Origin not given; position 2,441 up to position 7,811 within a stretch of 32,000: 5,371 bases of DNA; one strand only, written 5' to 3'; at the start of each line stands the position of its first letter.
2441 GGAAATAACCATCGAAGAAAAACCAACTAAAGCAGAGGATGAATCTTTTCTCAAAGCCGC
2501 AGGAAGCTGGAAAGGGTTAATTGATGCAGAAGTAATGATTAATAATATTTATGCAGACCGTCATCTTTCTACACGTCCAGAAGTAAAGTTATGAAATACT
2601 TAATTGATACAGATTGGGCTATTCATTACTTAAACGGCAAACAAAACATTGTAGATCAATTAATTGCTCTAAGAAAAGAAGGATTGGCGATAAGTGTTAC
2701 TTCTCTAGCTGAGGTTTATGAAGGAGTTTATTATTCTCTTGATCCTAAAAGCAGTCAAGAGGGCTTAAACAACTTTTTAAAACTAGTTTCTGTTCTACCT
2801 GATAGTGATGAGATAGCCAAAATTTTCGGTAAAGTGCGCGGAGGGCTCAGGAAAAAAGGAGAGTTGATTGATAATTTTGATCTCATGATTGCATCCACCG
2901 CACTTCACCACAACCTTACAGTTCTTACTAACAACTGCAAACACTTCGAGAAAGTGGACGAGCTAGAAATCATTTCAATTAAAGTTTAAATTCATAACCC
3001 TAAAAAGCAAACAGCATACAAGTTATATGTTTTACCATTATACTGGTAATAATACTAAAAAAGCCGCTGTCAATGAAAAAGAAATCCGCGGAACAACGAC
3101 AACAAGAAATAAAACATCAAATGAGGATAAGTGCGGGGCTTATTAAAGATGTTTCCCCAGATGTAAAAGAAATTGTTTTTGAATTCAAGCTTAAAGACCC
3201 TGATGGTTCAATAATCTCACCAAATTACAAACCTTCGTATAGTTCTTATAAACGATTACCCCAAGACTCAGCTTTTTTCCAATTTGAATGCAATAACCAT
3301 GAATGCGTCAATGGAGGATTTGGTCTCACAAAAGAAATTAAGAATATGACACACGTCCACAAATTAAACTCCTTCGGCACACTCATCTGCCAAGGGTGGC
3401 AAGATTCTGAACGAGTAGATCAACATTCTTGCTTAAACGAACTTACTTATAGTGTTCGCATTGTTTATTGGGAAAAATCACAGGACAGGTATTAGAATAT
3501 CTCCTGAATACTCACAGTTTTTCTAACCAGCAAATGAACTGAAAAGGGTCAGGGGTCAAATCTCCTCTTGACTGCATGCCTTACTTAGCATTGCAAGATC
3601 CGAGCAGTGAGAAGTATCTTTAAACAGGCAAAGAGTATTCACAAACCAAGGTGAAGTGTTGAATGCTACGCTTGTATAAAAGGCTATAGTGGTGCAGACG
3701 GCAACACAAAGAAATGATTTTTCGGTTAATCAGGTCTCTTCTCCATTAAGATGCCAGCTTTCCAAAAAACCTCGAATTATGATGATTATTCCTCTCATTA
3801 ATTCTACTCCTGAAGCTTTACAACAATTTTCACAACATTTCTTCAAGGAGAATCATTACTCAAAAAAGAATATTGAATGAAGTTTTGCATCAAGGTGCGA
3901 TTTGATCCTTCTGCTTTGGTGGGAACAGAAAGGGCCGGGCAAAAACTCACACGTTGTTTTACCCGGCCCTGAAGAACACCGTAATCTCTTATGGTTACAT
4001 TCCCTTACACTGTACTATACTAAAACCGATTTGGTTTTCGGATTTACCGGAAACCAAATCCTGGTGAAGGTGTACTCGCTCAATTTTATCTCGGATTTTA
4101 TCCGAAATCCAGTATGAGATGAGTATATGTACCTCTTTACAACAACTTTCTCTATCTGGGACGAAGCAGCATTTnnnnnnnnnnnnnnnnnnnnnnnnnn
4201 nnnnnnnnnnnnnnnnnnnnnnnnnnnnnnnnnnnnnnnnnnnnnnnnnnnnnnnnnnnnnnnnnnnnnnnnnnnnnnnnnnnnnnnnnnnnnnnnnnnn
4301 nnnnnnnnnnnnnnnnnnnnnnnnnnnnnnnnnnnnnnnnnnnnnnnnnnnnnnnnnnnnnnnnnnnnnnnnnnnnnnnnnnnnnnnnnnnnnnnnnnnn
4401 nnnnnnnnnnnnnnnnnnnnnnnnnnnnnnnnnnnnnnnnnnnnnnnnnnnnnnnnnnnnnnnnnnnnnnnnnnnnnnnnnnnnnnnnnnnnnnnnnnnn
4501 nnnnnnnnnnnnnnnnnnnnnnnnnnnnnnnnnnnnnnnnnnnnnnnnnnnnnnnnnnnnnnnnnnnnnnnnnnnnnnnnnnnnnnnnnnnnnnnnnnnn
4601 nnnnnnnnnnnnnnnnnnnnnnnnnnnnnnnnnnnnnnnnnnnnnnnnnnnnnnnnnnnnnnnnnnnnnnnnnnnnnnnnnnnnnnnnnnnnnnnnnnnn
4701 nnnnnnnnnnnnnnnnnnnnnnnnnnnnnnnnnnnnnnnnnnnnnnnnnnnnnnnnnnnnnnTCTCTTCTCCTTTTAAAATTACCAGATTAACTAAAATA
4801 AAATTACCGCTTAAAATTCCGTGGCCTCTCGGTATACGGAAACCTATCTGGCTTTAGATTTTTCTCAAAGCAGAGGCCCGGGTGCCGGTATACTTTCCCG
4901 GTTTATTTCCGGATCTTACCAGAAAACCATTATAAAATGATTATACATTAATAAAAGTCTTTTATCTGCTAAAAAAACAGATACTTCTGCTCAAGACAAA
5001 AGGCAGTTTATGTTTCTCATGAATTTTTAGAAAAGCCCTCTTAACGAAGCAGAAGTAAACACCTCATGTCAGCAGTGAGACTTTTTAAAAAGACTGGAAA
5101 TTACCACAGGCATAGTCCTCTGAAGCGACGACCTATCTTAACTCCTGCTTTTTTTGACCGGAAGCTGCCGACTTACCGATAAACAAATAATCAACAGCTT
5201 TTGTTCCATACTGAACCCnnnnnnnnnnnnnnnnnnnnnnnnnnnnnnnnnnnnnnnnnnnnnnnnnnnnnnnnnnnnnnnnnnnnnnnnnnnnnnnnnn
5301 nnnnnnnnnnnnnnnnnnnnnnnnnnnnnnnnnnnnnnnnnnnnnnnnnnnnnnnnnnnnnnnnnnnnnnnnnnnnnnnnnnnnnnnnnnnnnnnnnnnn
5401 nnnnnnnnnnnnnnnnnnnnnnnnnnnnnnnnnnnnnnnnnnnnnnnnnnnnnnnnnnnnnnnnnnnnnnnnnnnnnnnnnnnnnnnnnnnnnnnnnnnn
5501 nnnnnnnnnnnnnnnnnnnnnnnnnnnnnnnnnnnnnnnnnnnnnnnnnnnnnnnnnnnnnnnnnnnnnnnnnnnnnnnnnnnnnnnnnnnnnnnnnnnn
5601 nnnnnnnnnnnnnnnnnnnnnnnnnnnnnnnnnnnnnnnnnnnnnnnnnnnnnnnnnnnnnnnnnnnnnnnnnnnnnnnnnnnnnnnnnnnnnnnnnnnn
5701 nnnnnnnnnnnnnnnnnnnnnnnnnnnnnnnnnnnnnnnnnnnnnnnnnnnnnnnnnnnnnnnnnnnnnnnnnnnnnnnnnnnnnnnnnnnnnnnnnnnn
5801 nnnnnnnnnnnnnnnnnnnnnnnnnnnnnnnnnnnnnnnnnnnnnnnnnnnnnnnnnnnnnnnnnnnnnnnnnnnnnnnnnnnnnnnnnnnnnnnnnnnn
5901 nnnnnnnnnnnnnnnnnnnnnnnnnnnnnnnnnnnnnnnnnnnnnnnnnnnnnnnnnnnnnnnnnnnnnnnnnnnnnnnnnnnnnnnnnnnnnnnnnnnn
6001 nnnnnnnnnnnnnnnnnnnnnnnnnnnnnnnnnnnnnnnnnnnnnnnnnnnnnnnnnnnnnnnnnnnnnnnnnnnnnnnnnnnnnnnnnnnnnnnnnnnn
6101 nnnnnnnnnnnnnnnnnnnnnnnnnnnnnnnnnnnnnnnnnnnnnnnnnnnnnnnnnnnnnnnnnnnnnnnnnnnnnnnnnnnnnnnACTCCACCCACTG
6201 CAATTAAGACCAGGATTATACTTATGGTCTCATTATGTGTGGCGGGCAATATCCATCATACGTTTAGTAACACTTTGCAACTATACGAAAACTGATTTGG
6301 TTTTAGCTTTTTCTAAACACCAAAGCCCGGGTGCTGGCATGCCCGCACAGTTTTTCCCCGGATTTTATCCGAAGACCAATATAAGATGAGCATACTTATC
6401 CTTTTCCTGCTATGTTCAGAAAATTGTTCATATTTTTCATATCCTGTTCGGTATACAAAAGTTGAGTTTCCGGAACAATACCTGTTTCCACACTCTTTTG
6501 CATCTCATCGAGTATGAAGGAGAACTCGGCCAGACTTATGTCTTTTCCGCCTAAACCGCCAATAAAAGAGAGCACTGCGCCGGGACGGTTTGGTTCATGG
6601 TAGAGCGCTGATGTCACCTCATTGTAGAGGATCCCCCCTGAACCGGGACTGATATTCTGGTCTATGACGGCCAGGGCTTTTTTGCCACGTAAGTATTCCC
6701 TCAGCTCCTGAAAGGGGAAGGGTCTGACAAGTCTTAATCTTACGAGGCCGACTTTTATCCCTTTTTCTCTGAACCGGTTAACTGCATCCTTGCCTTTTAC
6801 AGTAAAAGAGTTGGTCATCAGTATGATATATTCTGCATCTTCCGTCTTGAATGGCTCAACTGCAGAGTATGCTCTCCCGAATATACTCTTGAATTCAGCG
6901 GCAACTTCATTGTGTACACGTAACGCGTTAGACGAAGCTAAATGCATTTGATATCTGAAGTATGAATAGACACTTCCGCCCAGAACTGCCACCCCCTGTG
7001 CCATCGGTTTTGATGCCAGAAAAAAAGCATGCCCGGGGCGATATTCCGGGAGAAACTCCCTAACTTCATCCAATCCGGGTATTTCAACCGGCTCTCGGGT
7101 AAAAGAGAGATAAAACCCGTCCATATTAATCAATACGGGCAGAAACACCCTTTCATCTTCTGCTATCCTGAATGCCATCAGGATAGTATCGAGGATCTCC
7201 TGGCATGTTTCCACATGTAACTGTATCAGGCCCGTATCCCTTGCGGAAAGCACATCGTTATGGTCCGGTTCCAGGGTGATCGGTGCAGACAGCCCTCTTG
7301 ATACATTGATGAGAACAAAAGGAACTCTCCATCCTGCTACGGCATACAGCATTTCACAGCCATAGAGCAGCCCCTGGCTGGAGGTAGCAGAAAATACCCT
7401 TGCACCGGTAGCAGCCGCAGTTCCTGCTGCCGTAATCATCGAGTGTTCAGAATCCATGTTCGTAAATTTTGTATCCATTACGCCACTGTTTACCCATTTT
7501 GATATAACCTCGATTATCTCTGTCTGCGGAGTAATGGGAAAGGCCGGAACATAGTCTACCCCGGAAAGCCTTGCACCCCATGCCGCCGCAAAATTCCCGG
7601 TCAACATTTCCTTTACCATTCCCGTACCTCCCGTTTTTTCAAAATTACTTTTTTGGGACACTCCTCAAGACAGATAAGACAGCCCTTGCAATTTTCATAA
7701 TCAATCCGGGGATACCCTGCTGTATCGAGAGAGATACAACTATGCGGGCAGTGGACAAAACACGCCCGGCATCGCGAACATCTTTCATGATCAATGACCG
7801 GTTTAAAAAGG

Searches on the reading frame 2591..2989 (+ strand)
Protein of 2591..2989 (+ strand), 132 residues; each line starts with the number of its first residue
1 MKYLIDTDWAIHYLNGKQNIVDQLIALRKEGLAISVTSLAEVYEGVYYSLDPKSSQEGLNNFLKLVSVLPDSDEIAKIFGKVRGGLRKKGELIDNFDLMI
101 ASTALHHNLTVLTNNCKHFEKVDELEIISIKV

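Call 85: search_protein_families(library=pfam, proteins=[window:2591-2989:+], max_evalue=0.0001)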
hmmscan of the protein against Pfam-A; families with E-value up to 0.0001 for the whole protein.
window:2591-2989:+ (132 aa): 1 family
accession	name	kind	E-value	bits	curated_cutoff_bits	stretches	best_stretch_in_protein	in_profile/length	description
PF01850.27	PIN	-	1.7e-12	48.4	23.6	1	3-124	1-119/120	PIN domain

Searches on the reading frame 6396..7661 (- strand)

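Call 85: search_protein_families(library=pfam, proteins=[window:6396-7661:-], max_evalue=0.0001)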
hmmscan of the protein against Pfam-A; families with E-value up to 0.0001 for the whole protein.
window:6396-7661:- (421 aa): 2 families
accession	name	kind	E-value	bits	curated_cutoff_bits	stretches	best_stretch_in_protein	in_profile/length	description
PF01855.24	POR_N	-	5.6e-55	187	27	1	30-253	3-229/231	Pyruvate flavodoxin/ferredoxin oxidoreductase, thiamine diP-bdg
PF17147.9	PFOR_II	-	1.4e-26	93.3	27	1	276-379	1-101/102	Pyruvate:ferredoxin oxidoreductase core domain II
